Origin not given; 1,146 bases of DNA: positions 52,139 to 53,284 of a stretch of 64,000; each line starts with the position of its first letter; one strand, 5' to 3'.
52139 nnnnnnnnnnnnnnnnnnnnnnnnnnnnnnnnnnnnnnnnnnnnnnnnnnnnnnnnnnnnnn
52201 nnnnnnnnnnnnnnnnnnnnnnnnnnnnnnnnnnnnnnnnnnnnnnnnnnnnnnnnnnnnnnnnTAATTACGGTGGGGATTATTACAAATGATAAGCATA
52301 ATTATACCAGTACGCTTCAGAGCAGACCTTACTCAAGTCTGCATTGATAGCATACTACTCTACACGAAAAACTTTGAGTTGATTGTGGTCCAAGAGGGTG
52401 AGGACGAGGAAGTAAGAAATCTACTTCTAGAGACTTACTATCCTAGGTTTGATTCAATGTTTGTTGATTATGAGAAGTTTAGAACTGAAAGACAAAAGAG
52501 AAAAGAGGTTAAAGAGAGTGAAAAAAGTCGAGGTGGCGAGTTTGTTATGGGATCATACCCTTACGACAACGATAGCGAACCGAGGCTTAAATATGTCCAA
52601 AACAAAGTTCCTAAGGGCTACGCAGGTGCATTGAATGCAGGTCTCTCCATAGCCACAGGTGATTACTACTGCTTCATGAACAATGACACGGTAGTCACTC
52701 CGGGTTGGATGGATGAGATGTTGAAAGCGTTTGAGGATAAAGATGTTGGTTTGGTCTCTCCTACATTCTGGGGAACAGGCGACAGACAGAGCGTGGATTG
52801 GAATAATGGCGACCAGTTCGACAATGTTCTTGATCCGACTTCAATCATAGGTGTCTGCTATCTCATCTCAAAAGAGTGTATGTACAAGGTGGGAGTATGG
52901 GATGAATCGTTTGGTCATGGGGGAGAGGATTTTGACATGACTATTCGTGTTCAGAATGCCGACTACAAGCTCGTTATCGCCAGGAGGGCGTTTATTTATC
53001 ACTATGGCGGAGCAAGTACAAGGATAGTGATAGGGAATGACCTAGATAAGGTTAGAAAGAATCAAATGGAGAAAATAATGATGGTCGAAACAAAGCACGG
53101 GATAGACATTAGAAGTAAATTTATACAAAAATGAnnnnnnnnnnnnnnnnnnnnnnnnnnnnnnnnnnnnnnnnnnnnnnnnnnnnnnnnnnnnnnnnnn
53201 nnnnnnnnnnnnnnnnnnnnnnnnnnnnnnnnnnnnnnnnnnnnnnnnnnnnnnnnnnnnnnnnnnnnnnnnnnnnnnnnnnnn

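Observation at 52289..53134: Family-2 glycosyltransferase embedded between portal and scaffold/capsid genes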

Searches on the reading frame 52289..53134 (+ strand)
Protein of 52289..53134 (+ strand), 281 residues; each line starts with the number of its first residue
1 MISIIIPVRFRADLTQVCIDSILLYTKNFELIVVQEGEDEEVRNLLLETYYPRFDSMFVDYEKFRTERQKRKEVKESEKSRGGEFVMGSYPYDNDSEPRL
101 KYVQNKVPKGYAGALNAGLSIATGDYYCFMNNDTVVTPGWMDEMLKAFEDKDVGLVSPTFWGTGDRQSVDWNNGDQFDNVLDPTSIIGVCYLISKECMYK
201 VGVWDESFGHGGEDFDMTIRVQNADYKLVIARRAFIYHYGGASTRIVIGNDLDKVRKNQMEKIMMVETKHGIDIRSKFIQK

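Call 3: search_protein_families(library=pfam, proteins=[window:52289-53134:+], max_evalue=0.01)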
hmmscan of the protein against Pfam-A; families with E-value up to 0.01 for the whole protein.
window:52289-53134:+ (281 aa): 6 families
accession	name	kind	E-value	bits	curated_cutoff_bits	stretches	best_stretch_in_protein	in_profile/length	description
PF00535.33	Glycos_transf_2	-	2.8e-19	70.1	23.3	1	96-172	51-127/168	Glycosyl transferase family 2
PF10111.15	Glyco_tranf_2_2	-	1.8e-09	38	27.3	1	191-224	168-202/276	Glycosyltransferase like family 2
PF13641.12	Glyco_tranf_2_3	-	4.7e-09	37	27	1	187-245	160-218/230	Glycosyltransferase like family 2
PF13632.12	Glyco_trans_2_3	-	6.6e-09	36.3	27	1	129-239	4-124/198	Glycosyl transferase family group 2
PF13712.12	Glyco_tranf_2_5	-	0.0012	19.1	27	1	109-156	39-88/210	Glycosyltransferase like family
PF13506.12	Glyco_transf_21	-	0.0012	18.7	21.7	0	115-235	22-151/174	Glycosyl transferase family 21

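Call 4: search_protein_families(library=phrogs, proteins=[window:52289-53134:+], max_evalue=0.01)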
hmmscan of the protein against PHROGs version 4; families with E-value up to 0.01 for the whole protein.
window:52289-53134:+ (281 aa): 4 families
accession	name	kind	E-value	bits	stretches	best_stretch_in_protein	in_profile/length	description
phrog_3692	-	moron, auxiliary metabolic gene and host takeover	2e-06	29.1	1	92-244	54-196/205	glycosyltransferase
phrog_22332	-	moron, auxiliary metabolic gene and host takeover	1.4e-05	24.9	1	108-240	241-365/408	glycosyltransferase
phrog_2456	-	moron, auxiliary metabolic gene and host takeover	0.00016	22.4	1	100-225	51-176/239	glycosyltransferase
phrog_8858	-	moron, auxiliary metabolic gene and host takeover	0.00022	21.1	1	114-243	65-193/395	glycosyltransferase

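Call 6: search_dna_similar(query=window:52289-53134:+, collection=phages, mode=protein, max_rows=30)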
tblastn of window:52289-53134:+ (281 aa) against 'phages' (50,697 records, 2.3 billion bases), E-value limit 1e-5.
Records with a match: 3; places in all: 3; records where one place covers at least 80% of the query: 1.
Best place of each record, by identity: <60% 3.
By first word of the organism name: Bacteriophage 3.
By host as written in the record: - 3.
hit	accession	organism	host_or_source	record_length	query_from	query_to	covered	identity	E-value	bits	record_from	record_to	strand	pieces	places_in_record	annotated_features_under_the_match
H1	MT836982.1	Bacteriophage sp.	human fecal samples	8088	2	243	86%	25.0%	1e-10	68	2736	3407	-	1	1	record has no annotation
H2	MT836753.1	Bacteriophage sp.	human fecal samples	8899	110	238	46%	30.9%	9e-6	52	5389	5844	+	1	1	record has no annotation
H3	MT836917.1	Bacteriophage sp.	human fecal samples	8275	89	244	56%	24.7%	6e-6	53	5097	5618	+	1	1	record has no annotation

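Call 9: find_related_loci(query=window:52289-53134:+, collection=viral_contigs, flank=8000)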
Query window:52289-53134:+ (281 aa) in viral_contigs; peptide patterns used: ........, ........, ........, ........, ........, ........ (x = any residue, [..] = any of these).
1 stretches matched a pattern; 1 encode a relative of the query (tblastn E <= 1e-3); 1 distinct loci.
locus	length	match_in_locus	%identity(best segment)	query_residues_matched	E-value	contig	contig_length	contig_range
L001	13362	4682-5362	45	1-272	2e-70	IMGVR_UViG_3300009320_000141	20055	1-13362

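Call 13: find_homologous_proteins(query=window:52289-53134:+, max_evalue=0.00001)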
Query window:52289-53134:+ (281 aa): 156 proteins with E <= 0.00001 among 617 candidates; the best 120 are listed.
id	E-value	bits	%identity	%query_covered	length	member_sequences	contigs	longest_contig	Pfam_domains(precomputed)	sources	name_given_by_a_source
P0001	1.7e-189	646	100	100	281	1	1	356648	PF13632.13,PF10111.15,PF13641.13,PF00535.33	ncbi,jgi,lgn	ncbi:MAG: glycosyltransferase [Candidatus Paceibacterota bacterium]|jgi:GT2 family glycosyltransfera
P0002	1.9e-123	429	70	100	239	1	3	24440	PF13632.13,PF10111.15,PF13641.13,PF00535.33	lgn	-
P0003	5.3e-122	425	67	100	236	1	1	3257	PF13632.13,PF10111.15,PF13641.13,PF00535.33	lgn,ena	-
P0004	1.1e-121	424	69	100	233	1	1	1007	PF13632.13,PF10111.15,PF13641.13,PF00535.33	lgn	-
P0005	1.4e-119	417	65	100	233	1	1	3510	PF13632.13,PF10111.15,PF13506.14,PF13641.13,PF00535.33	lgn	-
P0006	1.6e-119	417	68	100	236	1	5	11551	PF13632.13,PF10111.15,PF13641.13,PF00535.33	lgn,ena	-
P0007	3.0e-118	412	66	100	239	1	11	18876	PF13632.13,PF10111.15,PF13641.13,PF00535.33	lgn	-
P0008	7.0e-116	405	68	99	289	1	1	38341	PF13632.13,PF10111.15,PF13641.13,PF00535.33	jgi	jgi:GT2 family glycosyltransferase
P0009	1.0e-115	404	67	100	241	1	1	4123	PF13632.13,PF10111.15,PF13641.13,PF00535.33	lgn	-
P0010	2.0e-115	403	66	100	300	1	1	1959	PF13712.13,PF13632.13,PF10111.15,PF13641.13,PF00535.33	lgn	-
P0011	7.7e-115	401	66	100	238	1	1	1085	PF13632.13,PF10111.15,PF13641.13,PF00535.33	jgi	jgi:GT2 family glycosyltransferase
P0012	1.1e-114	401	66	100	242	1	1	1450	PF13632.13,PF10111.15,PF13641.13,PF00535.33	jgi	jgi:GT2 family glycosyltransferase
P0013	5.7e-114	398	65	100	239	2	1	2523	PF13632.13,PF10111.15,PF13641.13,PF00535.33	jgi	jgi:GT2 family glycosyltransferase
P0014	8.3e-113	395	66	99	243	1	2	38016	PF13632.13,PF10111.15,PF13641.13,PF00535.33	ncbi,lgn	-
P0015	2.7e-112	393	65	100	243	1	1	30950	PF13632.13,PF10111.15,PF13641.13,PF00535.33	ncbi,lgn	-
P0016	8.0e-112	391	65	99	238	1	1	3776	PF13632.13,PF10111.15,PF13641.13,PF00535.33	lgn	-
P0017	2.1e-111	390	64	100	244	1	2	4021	PF13632.13,PF10111.15,PF13641.13,PF00535.33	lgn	-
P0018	3.0e-110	386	64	100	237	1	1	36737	PF13632.13,PF10111.15,PF13641.13,PF00535.33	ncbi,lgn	-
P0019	4.0e-108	379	62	99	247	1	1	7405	PF13632.13,PF10111.15,PF13641.13,PF00535.33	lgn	-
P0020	7.0e-105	369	62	96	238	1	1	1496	PF13632.13,PF10111.15,PF13506.14,PF13641.13,PF00535.33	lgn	-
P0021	2.8e-104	367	61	97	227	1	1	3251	PF13632.13,PF10111.15,PF13641.13,PF00535.33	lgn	-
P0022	1.1e-103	365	62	100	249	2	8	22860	PF13632.13,PF10111.15,PF13641.13,PF00535.33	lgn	-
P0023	2.3e-102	360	59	100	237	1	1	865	PF13632.13,PF10111.15,PF13641.13,PF00535.33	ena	-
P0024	7.1e-102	359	61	99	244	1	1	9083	PF13632.13,PF10111.15,PF13641.13,PF00535.33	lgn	-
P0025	4.0e-101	356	60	98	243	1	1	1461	PF13632.13,PF10111.15,PF13641.13,PF00535.33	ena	-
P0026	1.2e-99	351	56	100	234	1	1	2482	PF13632.13,PF10111.15,PF13641.13,PF00535.33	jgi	jgi:GT2 family glycosyltransferase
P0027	1.5e-96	341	59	99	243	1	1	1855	PF13632.13,PF10111.15,PF13641.13,PF00535.33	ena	-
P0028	8.5e-95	335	56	99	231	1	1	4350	PF13712.13,PF13632.13,PF10111.15,PF13641.13,PF00535.33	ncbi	-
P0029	7.8e-94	332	53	99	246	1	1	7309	PF13632.13,PF10111.15,PF13641.13,PF00535.33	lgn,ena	-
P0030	9.7e-94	332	56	97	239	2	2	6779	PF13632.13,PF10111.15,PF13641.13,PF00535.33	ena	-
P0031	1.5e-93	331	55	99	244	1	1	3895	PF13632.13,PF10111.15,PF13641.13,PF00535.33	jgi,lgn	jgi:GT2 family glycosyltransferase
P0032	1.9e-93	331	56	99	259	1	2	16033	PF13632.13,PF13641.13,PF00535.33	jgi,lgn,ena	-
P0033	3.6e-93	330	57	99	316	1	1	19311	PF13641.13,PF00535.33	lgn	-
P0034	9.5e-93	329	57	98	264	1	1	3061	PF13632.13,PF13641.13,PF00535.33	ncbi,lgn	-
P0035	6.4e-92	326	55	99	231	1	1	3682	PF13632.13,PF10111.15,PF13641.13,PF00535.33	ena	-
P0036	8.7e-92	326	56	98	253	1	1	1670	PF13632.13,PF10111.15,PF13641.13,PF00535.33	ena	-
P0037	8.9e-92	326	53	99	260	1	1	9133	PF13632.13,PF10111.15,PF13641.13,PF00535.33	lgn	-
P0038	1.2e-91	325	54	98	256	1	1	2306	PF13632.13,PF10111.15,PF13641.13,PF00535.33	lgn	-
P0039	2.4e-91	324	54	99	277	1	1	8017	PF10111.15,PF13641.13,PF00535.33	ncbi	-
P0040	1.4e-90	322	56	99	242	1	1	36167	PF13632.13,PF10111.15,PF13641.13,PF00535.33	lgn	-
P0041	1.9e-90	321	55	98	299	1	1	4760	PF13632.13,PF10111.15,PF13641.13,PF00535.33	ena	-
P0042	2.2e-90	321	54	99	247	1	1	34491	PF13712.13,PF13632.13,PF10111.15,PF13506.14,PF13641.13,PF00535.33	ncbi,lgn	-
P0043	4.1e-90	320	54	97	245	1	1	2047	PF10111.15,PF13641.13,PF00535.33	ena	-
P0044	1.4e-89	318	52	99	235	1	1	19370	PF13712.13,PF13632.13,PF10111.15,PF13641.13,PF00535.33,PF12804.14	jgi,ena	-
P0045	1.9e-89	318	53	99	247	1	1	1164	PF10111.15,PF13641.13,PF00535.33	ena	-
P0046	2.4e-89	318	55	97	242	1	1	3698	PF13632.13,PF10111.15,PF13641.13,PF00535.33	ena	-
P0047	6.5e-89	316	55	98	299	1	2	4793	PF13632.13,PF10111.15,PF13641.13,PF00535.33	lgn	-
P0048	1.4e-88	315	52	98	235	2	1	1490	PF13632.13,PF10111.15,PF13641.13,PF00535.33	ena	-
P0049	1.4e-88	315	51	99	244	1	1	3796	PF13632.13,PF10111.15,PF13641.13,PF00535.33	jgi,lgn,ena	-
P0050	1.6e-88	315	53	99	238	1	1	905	PF13712.13,PF13632.13,PF10111.15,PF13506.14,PF13641.13,PF00535.33,PF12804.14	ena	-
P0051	1.5e-87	312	50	99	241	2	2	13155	PF13632.13,PF10111.15,PF13641.13,PF00535.33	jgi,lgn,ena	jgi:GT2 family glycosyltransferase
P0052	1.5e-86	308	51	97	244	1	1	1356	PF13632.13,PF10111.15,PF13641.13,PF00535.33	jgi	jgi:GT2 family glycosyltransferase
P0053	5.0e-86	307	52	99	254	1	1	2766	PF13632.13,PF10111.15,PF13641.13,PF00535.33,PF02709.21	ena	-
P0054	6.4e-86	306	51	99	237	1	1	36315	PF13632.13,PF10111.15,PF13641.13,PF00535.33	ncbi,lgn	-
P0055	1.1e-85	306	52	96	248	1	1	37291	PF10111.15,PF13641.13,PF00535.33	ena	-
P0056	1.4e-85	305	50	99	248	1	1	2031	PF13632.13,PF10111.15,PF13641.13,PF00535.33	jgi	jgi:GT2 family glycosyltransferase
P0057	2.0e-85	305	54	97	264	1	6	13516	PF13632.13,PF10111.15,PF13641.13,PF00535.33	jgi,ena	-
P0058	2.8e-85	304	51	98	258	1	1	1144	PF10111.15,PF13641.13,PF00535.33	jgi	-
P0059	1.9e-84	302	50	97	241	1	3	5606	PF13712.13,PF13632.13,PF10111.15,PF13641.13,PF00535.33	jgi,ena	-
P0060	1.8e-83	298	53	96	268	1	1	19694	PF13712.13,PF13632.13,PF10111.15,PF13641.13,PF00535.33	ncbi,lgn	-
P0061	5.2e-83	297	51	96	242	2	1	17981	PF13632.13,PF10111.15,PF13641.13,PF00535.33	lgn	-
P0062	8.9e-83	296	49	98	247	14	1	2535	PF13632.13,PF10111.15,PF13641.13,PF00535.33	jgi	-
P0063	1.0e-82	296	53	96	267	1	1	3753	PF13632.13,PF10111.15,PF13641.13,PF00535.33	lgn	-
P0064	2.9e-82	294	52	97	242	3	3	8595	PF10111.15,PF13641.13,PF00535.33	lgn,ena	-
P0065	3.8e-82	294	50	97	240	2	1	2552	PF10111.15,PF13641.13,PF00535.33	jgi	jgi:O-antigen biosynthesis protein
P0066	8.1e-82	293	50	97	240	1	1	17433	PF13632.13,PF10111.15,PF13641.13,PF00535.33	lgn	-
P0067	1.3e-81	292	50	99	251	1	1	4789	PF13632.13,PF10111.15,PF13641.13,PF00535.33,PF02709.21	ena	-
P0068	2.5e-81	291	48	98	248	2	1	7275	PF13632.13,PF10111.15,PF13641.13,PF00535.33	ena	-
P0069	2.7e-81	291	48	100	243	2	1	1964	PF13632.13,PF10111.15,PF13641.13,PF00535.33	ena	-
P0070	6.1e-81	290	48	98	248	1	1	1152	PF13632.13,PF10111.15,PF13641.13,PF00535.33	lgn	-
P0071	1.1e-80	289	51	96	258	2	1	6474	PF10111.15,PF13641.13,PF00535.33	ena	-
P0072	2.4e-80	288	48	96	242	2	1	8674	PF13632.13,PF10111.15,PF13641.13,PF00535.33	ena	-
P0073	2.7e-80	288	47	98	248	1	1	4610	PF13632.13,PF10111.15,PF13641.13,PF00535.33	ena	-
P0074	3.0e-80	288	49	96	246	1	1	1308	PF13632.13,PF10111.15,PF13641.13,PF00535.33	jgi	-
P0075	1.1e-79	286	50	97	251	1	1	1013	PF10111.15,PF13641.13,PF00535.33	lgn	-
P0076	1.2e-79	286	50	96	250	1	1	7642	PF13632.13,PF10111.15,PF13641.13,PF00535.33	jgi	-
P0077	1.7e-79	285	48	96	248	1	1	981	PF13632.13,PF10111.15,PF13641.13,PF00535.33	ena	-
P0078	2.1e-79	285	50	96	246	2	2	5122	PF13712.13,PF13632.13,PF10111.15,PF13641.13,PF00535.33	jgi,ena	-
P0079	2.3e-79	285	48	96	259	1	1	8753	PF13632.13,PF10111.15,PF13641.13,PF00535.33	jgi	-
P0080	2.6e-79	285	48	98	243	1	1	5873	PF13632.13,PF10111.15,PF13641.13,PF00535.33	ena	-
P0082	1.3e-78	282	47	98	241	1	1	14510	PF13632.13,PF10111.15,PF13641.13,PF00535.33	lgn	-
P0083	4.7e-78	281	48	98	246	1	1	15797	PF13632.13,PF10111.15,PF13641.13,PF00535.33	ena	-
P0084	6.3e-78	280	49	93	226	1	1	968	PF13632.13,PF10111.15,PF13641.13,PF00535.33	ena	-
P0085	8.6e-78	280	50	98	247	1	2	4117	PF13632.13,PF10111.15,PF13506.14,PF13641.13,PF00535.33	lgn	-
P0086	1.0e-77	279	48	99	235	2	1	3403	PF13632.13,PF10111.15,PF13641.13,PF00535.33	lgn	-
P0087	1.1e-77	279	51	95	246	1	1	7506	PF10111.15,PF13641.13,PF00535.33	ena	-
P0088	5.9e-77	277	51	96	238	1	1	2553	PF10111.15,PF13641.13,PF00535.33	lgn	-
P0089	8.8e-77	276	48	99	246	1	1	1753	PF13632.13,PF10111.15,PF13641.13,PF00535.33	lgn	-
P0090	1.3e-76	276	47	99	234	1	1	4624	PF13632.13,PF10111.15,PF13641.13,PF00535.33,PF12804.14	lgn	-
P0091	1.7e-76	275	49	97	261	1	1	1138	PF13632.13,PF10111.15,PF13641.13,PF00535.33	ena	-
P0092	2.7e-76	275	49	97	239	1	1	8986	PF10111.15,PF13641.13,PF00535.33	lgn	-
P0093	3.9e-76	274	50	96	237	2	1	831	PF13632.13,PF10111.15,PF13641.13,PF00535.33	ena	-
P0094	6.7e-76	273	50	91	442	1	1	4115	PF13632.13,PF10111.15,PF13641.13,PF00535.33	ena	-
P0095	8.1e-76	273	48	99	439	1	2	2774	PF13632.13,PF10111.15,PF13641.13,PF03452.21,PF00535.33,PF02709.21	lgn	-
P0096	7.8e-75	270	47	98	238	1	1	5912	PF13632.13,PF10111.15,PF13641.13,PF00535.33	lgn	-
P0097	8.5e-75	270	49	96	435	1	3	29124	PF13632.13,PF10111.15,PF13641.13,PF03452.21,PF00535.33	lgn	-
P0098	1.5e-74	269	48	98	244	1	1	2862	PF13632.13,PF10111.15,PF13641.13,PF00535.33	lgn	-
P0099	1.6e-74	269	47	97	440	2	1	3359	PF13712.13,PF10111.15,PF13641.13,PF00535.33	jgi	-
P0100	2.9e-74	268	44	99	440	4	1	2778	PF13632.13,PF10111.15,PF13641.13,PF03452.21,PF00535.33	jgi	-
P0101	3.4e-74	268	49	96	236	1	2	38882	PF13712.13,PF10111.15,PF13641.13,PF00535.33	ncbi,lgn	-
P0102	6.6e-74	267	47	98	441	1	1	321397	PF10111.15,PF13641.13,PF03452.21,PF00535.33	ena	-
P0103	1.4e-73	266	47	98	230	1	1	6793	PF13632.13,PF10111.15,PF13641.13,PF00535.33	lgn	-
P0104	2.4e-73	265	51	93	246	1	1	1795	PF10111.15,PF13641.13,PF00535.33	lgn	-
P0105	2.7e-73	265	48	96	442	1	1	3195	PF13632.13,PF10111.15,PF13641.13,PF00535.33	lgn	-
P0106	4.3e-73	264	48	96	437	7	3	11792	PF13632.13,PF10111.15,PF13641.13,PF03452.21,PF00535.33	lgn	-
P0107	4.8e-72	261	45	98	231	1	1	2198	PF13632.13,PF10111.15,PF13641.13,PF00535.33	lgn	-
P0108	5.9e-72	261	49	96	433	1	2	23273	PF13632.13,PF10111.15,PF13641.13,PF00535.33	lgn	-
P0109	1.3e-71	259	44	100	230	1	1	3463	PF10111.15,PF13641.13,PF00535.33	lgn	-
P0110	5.1e-71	257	47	96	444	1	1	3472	PF13632.13,PF10111.15,PF13641.13,PF00535.33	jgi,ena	-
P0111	7.1e-71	257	47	96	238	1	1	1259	PF13632.13,PF10111.15,PF13641.13,PF00535.33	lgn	-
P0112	7.3e-71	257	47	96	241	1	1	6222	PF13641.13,PF00535.33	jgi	-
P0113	9.0e-71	257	47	99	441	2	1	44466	PF13632.13,PF10111.15,PF13641.13,PF00535.33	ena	-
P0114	1.8e-70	256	49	93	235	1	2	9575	PF10111.15,PF13641.13,PF00535.33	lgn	-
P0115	1.3e-69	253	45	97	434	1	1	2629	PF10111.15,PF13641.13,PF00535.33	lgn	-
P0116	2.0e-69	252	47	91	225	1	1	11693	PF13632.13,PF10111.15,PF13641.13,PF00535.33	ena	-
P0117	4.4e-69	251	46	97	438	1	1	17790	PF13632.13,PF10111.15,PF13641.13,PF03452.21,PF00535.33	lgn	-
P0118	6.2e-69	251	46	99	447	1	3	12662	PF13632.13,PF10111.15,PF13641.13,PF03452.21,PF00535.33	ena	-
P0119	4.0e-68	248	46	95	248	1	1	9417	PF13632.13,PF10111.15,PF13641.13,PF00535.33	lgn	-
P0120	1.3e-67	246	47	97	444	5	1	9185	PF13632.13,PF10111.15,PF13641.13,PF03452.21,PF00535.33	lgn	-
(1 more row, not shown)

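Call 14: find_encoding_contigs(protein=P0001, flank=10000, max_places=3)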
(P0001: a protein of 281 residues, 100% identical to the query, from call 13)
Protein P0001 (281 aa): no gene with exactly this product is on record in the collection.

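Call 15: find_encoding_contigs(protein=P0008, flank=10000, max_places=2)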
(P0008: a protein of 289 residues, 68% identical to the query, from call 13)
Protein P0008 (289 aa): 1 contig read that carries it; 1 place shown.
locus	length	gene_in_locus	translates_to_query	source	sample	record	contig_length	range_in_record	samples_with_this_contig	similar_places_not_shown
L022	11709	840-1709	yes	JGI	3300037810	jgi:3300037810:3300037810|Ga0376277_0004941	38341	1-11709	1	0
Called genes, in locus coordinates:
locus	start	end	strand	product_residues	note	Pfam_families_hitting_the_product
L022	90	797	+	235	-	-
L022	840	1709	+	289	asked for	PF00535:Glycos_transf_2, PF10111:Glyco_tranf_2_2 (faint), PF13641:Glyco_tranf_2_3, PF13632:Glyco_trans_2_3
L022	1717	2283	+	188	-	-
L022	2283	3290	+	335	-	PF01073:3Beta_HSD, PF01370:Epimerase, PF02719:Polysacc_synt_2, PF04321:RmlD_sub_bind, PF07993:NAD_binding_4, PF16363:GDP_Man_Dehyd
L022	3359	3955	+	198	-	-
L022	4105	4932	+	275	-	-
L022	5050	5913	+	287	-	PF01471:PG_binding_1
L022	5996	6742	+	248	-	-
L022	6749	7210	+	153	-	PF23140:Gp80 (weak)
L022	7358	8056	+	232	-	-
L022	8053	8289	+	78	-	-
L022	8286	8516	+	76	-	-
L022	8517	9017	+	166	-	-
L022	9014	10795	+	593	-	-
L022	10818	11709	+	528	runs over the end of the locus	-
